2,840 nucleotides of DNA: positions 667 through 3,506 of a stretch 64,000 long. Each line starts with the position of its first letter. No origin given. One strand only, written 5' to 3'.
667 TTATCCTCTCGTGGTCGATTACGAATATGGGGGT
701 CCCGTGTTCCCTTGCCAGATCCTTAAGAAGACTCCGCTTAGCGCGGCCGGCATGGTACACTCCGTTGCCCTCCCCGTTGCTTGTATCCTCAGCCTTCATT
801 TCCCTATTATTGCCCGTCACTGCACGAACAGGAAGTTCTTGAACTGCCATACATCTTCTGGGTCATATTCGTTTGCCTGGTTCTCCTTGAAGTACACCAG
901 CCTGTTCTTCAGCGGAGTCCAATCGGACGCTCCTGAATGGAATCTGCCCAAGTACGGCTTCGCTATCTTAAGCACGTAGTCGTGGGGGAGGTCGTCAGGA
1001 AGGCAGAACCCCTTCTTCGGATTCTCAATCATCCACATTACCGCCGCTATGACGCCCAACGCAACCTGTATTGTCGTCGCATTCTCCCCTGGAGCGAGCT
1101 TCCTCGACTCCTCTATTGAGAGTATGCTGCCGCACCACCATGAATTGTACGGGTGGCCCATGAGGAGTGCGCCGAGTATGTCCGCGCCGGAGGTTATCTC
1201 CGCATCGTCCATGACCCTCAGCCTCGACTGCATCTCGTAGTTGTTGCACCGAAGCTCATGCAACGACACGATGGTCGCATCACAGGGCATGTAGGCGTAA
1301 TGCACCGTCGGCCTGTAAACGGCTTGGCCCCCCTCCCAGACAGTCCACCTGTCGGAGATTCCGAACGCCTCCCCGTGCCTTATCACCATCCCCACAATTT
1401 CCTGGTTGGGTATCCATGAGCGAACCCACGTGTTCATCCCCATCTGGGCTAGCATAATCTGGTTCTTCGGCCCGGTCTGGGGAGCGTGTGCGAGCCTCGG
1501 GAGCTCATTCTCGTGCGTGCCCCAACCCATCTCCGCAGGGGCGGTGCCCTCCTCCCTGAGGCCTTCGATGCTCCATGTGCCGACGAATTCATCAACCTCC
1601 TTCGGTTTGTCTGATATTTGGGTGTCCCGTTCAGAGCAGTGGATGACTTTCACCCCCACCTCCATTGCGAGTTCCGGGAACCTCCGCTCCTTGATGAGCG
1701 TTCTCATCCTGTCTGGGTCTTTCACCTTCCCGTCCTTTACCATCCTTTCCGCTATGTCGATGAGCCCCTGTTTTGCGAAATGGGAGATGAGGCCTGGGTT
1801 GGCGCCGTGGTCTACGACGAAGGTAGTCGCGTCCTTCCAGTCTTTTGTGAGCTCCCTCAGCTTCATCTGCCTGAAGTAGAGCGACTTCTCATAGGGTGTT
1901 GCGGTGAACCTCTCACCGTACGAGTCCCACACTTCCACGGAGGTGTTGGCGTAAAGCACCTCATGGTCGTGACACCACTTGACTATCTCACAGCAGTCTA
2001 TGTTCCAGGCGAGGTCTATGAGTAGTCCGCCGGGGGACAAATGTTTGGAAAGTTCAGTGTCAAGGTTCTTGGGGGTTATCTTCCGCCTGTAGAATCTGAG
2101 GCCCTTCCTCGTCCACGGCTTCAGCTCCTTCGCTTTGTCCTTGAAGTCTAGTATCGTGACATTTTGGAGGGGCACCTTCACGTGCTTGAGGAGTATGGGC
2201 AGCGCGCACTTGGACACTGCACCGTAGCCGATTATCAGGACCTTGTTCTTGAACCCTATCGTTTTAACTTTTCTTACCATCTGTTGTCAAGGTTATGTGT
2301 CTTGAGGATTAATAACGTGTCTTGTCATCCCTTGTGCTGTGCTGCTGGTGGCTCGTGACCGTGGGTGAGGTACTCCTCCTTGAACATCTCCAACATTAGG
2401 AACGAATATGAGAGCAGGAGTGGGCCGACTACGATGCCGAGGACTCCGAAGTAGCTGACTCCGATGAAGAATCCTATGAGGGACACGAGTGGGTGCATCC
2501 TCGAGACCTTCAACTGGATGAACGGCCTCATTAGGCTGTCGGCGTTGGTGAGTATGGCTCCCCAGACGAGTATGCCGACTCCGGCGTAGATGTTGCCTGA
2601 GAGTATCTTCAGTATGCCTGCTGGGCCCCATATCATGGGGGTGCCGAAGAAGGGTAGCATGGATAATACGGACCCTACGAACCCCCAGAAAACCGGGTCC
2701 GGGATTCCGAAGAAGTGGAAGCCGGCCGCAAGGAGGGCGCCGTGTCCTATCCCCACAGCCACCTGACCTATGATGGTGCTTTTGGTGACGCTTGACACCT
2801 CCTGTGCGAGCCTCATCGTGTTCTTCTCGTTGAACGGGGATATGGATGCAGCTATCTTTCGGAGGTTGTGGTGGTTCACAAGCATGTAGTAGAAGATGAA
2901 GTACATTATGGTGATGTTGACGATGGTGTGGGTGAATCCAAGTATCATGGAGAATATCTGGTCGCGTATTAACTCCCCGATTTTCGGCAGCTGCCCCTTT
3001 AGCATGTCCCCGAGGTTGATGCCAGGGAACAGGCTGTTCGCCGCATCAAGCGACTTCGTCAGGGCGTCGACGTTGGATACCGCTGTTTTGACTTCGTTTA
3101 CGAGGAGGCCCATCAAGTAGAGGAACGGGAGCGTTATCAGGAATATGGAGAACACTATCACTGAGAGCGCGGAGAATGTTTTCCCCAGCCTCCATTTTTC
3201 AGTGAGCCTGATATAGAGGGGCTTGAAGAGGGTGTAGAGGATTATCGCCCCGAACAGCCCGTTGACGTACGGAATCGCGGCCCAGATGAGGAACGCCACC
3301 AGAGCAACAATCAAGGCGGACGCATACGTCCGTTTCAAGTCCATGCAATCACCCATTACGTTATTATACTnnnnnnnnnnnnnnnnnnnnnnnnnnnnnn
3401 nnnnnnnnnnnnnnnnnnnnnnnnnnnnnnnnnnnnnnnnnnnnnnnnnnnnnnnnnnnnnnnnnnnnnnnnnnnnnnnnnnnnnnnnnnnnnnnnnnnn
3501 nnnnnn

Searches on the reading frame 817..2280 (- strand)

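Call 23: search_protein_families(library=pfam, proteins=[window:817-2280:-], max_evalue=0.001)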
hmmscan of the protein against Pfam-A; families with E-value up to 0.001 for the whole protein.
window:817-2280:- (487 aa): 2 families
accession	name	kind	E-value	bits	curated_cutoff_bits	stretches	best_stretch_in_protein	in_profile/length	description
PF16653.10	Sacchrp_dh_C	-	4.1e-29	102.9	31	1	159-448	1-261/265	Saccharopine dehydrogenase C-terminal domain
PF03435.24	Sacchrp_dh_NADP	-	1.5e-25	90.4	25.1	1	14-155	1-128/129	Saccharopine dehydrogenase NADP binding domain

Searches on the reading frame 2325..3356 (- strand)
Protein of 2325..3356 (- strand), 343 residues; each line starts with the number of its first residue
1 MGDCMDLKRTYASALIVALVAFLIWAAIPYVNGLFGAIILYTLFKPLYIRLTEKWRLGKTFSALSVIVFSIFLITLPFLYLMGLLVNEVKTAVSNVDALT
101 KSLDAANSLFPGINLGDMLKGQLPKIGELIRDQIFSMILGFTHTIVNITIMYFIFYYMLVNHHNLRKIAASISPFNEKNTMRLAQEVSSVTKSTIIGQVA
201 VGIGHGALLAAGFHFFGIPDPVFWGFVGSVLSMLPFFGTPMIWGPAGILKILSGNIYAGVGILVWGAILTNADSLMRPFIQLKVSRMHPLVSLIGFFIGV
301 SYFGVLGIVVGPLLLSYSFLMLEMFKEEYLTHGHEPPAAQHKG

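Call 23: search_protein_families(library=pfam, proteins=[window:2325-3356:-], max_evalue=0.001)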
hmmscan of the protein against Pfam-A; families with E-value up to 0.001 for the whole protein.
window:2325-3356:- (343 aa): 1 family
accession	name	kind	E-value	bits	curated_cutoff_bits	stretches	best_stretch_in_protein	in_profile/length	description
PF01594.21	AI-2E_transport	-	1.3e-34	120.3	34.3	1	14-316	4-317/327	AI-2E family transporter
